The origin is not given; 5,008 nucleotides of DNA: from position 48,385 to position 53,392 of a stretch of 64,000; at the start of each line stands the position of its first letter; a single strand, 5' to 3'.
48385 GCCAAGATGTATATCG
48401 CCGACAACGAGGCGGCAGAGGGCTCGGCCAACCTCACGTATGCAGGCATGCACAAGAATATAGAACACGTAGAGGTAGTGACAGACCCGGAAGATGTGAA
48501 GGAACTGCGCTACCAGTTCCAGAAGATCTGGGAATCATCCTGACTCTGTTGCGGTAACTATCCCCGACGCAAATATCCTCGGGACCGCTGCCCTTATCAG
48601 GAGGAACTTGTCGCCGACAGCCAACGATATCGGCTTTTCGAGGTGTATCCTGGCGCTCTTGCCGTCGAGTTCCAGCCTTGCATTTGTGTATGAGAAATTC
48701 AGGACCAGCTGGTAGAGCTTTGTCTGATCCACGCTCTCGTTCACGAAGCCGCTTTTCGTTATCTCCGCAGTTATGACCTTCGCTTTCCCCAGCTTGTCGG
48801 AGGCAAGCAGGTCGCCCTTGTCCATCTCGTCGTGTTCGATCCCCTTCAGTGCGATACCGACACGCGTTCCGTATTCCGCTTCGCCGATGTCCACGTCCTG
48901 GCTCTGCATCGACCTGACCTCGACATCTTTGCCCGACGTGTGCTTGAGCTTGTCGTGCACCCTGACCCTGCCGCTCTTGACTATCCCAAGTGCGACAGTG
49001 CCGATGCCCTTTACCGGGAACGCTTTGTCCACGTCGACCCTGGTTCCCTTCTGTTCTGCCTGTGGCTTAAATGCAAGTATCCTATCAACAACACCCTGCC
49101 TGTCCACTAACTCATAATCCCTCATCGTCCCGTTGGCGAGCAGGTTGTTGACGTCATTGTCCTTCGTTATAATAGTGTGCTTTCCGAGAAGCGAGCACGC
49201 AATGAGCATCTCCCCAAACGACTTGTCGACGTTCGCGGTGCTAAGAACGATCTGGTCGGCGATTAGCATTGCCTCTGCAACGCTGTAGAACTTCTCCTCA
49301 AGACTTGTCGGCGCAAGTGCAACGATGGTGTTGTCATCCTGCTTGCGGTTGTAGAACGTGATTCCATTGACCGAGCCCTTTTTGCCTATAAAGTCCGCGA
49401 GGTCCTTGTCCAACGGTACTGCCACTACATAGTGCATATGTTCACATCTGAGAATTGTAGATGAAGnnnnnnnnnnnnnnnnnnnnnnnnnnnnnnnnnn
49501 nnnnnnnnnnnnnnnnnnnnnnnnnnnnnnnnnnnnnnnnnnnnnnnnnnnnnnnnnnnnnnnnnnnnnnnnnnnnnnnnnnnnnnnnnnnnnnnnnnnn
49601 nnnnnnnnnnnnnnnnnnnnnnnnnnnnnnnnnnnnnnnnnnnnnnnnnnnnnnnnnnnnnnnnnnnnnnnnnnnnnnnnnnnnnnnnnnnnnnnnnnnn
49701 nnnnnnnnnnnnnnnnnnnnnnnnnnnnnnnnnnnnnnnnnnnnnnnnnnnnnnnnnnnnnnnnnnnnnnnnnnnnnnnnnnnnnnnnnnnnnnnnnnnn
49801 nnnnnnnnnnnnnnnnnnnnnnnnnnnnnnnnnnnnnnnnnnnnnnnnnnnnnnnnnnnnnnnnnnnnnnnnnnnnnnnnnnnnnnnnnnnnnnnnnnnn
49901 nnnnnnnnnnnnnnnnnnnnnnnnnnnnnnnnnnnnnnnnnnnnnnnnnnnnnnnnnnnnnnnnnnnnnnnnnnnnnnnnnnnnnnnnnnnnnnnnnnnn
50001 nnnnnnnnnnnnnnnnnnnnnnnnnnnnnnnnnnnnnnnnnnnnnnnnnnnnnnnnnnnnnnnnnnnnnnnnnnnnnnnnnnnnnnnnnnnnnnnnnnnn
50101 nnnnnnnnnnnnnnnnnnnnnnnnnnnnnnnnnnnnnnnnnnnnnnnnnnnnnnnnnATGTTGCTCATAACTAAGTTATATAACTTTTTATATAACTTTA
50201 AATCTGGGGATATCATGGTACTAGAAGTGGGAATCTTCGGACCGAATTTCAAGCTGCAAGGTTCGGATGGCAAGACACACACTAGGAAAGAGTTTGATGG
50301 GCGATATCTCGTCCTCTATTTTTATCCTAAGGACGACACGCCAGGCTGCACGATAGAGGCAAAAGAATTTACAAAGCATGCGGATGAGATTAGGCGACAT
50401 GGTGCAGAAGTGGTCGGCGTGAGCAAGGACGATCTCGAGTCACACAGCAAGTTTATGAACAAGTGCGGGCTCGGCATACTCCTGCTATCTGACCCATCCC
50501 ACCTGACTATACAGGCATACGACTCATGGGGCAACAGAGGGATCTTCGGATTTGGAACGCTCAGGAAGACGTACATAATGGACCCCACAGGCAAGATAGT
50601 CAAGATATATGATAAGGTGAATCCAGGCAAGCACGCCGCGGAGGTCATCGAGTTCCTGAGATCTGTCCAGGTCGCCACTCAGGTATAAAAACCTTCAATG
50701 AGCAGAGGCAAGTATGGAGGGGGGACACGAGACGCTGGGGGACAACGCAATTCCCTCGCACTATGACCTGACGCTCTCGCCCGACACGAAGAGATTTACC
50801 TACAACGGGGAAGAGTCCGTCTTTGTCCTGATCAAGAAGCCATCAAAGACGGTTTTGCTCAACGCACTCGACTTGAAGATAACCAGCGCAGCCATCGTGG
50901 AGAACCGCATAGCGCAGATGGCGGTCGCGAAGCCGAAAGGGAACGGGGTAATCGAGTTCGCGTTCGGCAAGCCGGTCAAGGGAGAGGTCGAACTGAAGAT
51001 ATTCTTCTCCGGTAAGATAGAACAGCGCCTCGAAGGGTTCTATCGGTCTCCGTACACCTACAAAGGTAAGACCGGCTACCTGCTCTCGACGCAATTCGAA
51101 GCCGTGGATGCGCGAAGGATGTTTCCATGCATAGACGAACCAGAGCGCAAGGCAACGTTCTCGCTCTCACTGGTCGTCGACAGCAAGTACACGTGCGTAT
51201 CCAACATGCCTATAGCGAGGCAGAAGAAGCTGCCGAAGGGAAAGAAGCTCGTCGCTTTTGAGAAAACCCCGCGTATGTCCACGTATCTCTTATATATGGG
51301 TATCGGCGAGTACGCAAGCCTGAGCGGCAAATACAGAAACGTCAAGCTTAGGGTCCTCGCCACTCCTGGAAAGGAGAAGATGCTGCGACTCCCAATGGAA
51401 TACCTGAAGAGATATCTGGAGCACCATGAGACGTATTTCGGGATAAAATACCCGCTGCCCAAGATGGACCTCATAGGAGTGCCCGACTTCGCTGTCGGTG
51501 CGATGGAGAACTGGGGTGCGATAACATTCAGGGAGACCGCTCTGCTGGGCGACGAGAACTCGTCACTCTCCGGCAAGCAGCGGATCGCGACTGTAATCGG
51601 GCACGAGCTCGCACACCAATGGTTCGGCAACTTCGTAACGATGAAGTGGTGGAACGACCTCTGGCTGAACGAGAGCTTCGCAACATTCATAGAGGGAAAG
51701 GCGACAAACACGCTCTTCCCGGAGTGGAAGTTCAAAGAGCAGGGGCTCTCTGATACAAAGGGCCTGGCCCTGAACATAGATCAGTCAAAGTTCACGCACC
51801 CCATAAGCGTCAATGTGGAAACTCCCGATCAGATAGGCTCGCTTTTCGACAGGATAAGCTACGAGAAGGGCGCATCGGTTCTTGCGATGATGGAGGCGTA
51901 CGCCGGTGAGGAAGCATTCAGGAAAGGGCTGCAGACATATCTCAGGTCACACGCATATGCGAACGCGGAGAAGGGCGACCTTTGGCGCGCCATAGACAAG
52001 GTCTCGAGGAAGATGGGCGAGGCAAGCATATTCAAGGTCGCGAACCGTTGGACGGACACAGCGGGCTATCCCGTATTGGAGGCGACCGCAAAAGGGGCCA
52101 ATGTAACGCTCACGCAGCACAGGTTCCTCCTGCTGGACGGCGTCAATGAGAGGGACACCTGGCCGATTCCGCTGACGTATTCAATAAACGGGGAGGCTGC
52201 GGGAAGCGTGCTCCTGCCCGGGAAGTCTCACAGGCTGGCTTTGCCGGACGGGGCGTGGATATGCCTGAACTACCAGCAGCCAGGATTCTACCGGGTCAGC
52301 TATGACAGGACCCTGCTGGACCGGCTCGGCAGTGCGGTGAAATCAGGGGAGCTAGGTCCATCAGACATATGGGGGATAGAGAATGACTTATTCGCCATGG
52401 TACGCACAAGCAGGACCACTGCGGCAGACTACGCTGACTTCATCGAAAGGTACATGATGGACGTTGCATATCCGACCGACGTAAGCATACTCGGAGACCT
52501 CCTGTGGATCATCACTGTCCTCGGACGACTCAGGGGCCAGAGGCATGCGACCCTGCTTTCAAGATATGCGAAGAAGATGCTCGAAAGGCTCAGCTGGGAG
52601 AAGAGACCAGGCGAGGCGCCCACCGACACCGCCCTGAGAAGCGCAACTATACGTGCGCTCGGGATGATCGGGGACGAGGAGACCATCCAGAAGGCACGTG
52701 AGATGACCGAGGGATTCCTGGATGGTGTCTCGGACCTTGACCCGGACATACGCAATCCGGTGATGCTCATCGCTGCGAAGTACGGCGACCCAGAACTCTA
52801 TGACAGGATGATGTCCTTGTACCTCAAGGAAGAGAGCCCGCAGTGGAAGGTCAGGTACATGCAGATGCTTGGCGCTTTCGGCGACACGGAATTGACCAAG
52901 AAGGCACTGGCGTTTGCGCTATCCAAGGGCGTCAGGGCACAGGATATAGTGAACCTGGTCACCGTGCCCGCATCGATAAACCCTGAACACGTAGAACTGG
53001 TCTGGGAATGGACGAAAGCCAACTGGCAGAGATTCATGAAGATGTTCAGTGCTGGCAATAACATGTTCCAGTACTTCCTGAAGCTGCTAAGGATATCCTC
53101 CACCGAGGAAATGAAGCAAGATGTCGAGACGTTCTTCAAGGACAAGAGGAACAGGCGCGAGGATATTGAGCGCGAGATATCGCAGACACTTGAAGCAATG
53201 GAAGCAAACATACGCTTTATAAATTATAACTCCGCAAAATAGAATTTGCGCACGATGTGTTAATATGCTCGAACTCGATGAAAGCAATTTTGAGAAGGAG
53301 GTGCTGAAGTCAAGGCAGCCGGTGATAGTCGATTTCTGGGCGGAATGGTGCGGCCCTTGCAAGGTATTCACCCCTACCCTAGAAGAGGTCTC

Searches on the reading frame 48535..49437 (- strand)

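Call 21: search_protein_families(library=pfam, proteins=[window:48535-49437:-], max_evalue=0.001)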
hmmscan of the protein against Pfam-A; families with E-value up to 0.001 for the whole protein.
window:48535-49437:- (300 aa): 1 family
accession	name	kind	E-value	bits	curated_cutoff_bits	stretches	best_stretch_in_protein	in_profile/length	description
PF03144.31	GTP_EFTU_D2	-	2.5e-09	37.9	30.3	1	146-211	1-72/73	Elongation factor Tu domain 2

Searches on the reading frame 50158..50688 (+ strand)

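Call 21: search_protein_families(library=pfam, proteins=[window:50158-50688:+], max_evalue=0.001)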
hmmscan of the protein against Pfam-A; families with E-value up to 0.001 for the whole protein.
window:50158-50688:+ (176 aa): 2 families
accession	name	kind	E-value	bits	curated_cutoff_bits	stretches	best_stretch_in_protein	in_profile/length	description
PF00578.27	AhpC-TSA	-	2.6e-32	111.8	26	1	29-149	6-123/124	AhpC/TSA family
PF08534.16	Redoxin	-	3.4e-16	59.8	26.6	1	29-157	7-139/148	Redoxin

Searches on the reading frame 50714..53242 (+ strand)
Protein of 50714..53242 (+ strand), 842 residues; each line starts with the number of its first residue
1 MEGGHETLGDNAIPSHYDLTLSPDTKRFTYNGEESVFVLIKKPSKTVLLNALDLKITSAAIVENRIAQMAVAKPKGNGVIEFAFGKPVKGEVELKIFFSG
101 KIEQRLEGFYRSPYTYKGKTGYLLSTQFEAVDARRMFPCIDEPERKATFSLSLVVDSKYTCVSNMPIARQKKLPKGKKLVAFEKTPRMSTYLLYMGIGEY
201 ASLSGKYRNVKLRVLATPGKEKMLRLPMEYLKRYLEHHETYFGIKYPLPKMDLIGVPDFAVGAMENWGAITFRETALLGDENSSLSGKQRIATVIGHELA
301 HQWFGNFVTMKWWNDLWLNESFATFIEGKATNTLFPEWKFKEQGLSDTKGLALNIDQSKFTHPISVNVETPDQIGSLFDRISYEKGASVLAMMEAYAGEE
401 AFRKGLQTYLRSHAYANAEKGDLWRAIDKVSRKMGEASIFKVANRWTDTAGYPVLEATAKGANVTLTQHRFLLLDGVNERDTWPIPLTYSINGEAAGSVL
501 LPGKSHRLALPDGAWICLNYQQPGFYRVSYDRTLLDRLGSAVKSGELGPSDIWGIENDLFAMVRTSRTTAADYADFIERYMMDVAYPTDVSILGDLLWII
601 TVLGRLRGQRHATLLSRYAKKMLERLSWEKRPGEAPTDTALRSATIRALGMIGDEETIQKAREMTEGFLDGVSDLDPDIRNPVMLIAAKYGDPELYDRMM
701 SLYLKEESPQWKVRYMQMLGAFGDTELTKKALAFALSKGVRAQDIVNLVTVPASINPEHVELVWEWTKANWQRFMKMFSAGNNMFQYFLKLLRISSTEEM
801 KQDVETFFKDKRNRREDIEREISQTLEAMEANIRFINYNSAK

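Call 21: search_protein_families(library=pfam, proteins=[window:50714-53242:+], max_evalue=0.001)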
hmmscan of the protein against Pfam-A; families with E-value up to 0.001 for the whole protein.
window:50714-53242:+ (842 aa): 4 families
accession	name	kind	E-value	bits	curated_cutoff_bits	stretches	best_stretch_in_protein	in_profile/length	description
PF01433.26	Peptidase_M1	-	3.9e-77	259.2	27.7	1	228-446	3-218/218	Peptidase family M1 domain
PF11838.14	ERAP1_C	-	1.7e-59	202.3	38.2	1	515-830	1-317/318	ERAP1-like C-terminal domain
PF17900.6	Peptidase_M1_N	-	4.1e-49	167.6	25.8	1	14-192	2-186/186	Peptidase M1 N-terminal domain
PF13646.12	HEAT_2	-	0.00034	21.3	27.7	0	638-664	44-70/88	HEAT repeats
